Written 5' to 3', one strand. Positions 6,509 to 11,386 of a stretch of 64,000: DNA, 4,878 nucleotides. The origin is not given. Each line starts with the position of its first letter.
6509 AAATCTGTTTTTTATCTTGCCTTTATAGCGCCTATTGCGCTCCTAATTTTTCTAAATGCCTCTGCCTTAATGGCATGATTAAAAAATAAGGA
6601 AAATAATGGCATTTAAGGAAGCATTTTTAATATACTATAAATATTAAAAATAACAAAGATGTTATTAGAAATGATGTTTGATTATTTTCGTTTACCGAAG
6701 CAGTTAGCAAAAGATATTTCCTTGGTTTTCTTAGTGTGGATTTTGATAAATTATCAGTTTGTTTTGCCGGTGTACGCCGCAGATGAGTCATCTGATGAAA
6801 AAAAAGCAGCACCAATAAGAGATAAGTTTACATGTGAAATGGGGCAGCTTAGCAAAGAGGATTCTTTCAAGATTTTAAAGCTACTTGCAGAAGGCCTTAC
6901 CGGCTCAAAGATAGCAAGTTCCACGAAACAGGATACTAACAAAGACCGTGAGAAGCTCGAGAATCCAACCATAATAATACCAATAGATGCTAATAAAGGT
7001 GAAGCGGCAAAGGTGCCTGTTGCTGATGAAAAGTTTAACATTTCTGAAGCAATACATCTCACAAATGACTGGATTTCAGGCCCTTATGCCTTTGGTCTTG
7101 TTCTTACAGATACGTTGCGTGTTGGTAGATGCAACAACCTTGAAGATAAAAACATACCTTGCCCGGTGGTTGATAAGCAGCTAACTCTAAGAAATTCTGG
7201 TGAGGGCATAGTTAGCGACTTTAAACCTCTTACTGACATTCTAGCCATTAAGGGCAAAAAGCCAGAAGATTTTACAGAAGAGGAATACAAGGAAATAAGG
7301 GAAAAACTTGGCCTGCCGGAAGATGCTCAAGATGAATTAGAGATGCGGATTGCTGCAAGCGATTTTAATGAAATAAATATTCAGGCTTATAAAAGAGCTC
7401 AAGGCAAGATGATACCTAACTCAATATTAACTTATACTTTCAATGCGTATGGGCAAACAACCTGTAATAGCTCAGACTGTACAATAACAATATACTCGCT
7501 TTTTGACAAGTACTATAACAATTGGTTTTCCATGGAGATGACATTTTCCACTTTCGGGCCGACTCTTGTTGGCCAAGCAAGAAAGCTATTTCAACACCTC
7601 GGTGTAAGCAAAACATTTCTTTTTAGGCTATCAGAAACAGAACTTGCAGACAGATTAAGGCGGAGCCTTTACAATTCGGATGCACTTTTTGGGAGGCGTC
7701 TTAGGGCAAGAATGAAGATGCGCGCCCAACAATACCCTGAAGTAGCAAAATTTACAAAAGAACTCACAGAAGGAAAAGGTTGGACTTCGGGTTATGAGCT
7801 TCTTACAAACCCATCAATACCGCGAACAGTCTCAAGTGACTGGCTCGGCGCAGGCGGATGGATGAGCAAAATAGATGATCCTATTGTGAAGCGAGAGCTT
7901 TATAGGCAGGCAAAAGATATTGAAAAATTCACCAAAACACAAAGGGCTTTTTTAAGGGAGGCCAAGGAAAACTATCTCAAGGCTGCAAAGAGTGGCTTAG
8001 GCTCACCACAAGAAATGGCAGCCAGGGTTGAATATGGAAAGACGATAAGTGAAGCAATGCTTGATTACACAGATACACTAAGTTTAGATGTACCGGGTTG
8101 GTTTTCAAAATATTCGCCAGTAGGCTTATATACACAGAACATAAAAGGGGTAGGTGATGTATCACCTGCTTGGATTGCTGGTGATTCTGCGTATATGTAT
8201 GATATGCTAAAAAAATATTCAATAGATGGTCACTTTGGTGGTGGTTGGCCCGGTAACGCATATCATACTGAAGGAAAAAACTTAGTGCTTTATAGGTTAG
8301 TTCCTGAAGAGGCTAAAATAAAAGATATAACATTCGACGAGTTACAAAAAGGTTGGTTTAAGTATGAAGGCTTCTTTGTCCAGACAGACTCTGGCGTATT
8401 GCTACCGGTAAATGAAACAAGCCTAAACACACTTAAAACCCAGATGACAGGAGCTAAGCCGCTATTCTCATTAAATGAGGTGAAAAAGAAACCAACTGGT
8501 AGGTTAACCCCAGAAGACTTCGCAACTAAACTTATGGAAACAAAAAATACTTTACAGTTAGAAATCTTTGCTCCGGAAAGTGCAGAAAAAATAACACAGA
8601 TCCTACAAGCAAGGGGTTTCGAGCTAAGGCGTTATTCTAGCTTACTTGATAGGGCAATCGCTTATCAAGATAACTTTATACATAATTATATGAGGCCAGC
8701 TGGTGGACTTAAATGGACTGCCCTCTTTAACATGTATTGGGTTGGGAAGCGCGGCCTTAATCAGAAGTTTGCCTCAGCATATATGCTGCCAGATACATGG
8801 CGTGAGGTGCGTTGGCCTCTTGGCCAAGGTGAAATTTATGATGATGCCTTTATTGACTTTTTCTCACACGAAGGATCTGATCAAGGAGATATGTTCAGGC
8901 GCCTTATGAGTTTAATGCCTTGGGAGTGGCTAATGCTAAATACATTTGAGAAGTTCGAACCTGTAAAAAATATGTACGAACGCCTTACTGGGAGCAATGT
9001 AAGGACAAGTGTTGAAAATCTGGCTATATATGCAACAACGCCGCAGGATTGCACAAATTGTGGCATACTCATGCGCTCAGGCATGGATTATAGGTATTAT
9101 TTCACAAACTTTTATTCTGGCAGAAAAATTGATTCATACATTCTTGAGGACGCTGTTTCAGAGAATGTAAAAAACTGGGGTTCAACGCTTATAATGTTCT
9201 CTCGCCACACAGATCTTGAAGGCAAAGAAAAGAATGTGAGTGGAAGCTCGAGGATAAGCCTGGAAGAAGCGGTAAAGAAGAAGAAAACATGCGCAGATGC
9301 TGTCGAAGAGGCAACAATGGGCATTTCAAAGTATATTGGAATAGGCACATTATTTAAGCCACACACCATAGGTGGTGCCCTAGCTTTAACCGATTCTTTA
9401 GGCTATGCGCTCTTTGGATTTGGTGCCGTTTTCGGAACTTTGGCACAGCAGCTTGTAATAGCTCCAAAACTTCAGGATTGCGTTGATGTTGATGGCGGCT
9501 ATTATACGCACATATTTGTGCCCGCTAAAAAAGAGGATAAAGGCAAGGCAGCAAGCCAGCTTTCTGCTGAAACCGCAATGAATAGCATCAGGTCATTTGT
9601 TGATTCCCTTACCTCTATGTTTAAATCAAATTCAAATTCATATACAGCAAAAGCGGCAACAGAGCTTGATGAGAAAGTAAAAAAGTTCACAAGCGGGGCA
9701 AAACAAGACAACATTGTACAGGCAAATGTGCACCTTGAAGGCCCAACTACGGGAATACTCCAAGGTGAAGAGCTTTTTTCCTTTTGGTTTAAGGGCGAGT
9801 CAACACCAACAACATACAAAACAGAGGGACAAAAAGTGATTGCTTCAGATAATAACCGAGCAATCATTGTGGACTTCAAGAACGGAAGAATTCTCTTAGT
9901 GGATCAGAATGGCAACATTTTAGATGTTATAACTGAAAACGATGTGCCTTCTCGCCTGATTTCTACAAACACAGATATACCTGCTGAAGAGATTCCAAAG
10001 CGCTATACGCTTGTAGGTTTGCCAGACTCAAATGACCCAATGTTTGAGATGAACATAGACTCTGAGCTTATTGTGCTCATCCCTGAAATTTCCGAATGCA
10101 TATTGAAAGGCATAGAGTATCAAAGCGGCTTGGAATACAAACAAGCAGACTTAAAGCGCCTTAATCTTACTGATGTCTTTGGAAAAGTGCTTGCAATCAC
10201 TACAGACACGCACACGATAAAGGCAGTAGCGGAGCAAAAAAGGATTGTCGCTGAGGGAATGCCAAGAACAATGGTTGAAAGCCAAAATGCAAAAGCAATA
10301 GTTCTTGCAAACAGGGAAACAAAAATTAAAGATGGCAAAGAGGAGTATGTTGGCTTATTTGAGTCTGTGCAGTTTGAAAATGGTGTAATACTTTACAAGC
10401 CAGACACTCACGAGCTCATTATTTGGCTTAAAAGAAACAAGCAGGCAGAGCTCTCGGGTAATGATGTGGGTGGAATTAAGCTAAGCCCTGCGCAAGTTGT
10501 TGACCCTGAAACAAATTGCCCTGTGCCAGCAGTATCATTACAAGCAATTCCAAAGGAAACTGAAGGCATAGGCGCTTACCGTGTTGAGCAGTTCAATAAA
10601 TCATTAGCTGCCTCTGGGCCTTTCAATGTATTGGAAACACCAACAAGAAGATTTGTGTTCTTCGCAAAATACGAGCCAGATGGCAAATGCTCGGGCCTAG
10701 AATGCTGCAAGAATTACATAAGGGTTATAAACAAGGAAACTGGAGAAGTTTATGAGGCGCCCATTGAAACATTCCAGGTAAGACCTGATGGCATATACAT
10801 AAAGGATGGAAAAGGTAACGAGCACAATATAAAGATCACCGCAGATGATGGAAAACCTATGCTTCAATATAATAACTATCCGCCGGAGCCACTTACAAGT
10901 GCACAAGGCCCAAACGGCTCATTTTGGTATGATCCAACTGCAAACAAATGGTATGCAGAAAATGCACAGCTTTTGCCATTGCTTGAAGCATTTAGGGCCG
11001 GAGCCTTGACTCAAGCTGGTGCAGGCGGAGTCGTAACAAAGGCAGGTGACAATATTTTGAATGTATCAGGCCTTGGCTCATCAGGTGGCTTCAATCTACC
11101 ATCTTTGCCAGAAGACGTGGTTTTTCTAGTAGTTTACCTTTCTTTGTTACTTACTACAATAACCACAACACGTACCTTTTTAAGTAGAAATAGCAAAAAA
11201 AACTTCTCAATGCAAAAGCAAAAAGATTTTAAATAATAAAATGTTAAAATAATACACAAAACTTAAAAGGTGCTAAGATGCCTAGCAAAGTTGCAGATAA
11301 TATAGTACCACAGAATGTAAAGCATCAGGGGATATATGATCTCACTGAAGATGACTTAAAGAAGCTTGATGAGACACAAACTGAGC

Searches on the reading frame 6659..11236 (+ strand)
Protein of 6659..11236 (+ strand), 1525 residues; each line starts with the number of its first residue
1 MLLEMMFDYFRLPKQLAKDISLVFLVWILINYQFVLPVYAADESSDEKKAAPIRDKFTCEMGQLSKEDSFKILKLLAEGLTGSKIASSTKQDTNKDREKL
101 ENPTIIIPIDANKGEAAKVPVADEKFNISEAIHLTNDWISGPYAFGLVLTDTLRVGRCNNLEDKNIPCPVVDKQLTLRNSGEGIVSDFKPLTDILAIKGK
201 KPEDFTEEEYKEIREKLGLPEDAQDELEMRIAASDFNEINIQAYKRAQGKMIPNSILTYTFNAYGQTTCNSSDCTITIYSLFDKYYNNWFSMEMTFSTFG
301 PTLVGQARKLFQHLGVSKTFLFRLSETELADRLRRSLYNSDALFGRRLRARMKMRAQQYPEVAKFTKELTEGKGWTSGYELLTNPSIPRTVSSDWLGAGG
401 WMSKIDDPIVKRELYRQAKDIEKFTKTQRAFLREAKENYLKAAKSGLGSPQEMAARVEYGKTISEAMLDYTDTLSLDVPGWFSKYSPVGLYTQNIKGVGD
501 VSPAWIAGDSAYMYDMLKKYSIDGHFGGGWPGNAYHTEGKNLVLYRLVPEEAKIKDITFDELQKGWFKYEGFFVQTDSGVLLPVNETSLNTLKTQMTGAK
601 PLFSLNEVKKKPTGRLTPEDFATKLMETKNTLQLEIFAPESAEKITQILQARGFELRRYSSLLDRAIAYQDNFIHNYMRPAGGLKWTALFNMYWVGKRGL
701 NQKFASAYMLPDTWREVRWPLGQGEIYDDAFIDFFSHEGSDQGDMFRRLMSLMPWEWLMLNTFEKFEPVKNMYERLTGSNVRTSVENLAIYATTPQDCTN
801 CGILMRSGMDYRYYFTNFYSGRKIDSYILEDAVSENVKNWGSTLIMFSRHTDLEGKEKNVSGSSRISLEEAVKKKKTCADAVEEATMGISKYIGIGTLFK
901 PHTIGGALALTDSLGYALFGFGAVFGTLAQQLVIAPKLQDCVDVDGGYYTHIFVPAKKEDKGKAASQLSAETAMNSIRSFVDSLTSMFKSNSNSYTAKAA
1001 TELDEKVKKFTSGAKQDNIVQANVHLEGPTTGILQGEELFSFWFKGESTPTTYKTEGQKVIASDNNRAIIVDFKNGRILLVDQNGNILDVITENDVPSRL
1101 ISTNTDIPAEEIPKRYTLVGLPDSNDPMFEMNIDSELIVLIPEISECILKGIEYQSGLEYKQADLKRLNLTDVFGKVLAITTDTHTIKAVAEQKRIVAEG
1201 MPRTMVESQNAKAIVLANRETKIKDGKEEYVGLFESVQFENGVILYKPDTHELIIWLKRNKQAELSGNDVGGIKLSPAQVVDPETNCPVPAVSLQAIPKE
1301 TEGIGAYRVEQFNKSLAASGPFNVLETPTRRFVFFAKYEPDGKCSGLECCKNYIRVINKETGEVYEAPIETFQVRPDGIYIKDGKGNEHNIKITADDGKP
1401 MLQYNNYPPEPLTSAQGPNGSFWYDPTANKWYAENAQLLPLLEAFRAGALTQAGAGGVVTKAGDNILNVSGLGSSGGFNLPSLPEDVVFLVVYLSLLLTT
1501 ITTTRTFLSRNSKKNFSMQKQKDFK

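Call 15: search_protein_families(library=ncbifam, proteins=[window:6659-11236:+], max_evalue=1)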
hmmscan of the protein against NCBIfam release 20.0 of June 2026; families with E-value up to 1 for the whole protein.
window:6659-11236:+ (1525 aa): 0 families

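Call 17: search_protein_families(library=pfam, proteins=[window:6659-11236:+], max_evalue=0.01)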
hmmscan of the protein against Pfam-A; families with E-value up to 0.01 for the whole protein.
window:6659-11236:+ (1525 aa): 0 families

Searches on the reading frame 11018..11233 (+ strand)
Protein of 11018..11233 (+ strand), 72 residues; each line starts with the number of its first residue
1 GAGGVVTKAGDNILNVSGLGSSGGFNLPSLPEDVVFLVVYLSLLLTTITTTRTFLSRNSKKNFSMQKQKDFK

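Call 60: find_homologous_proteins(query=window:11018-11233:+, max_evalue=10)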
Query seq(72 aa): 4 candidates shared short words with the query, none scored E <= 10.
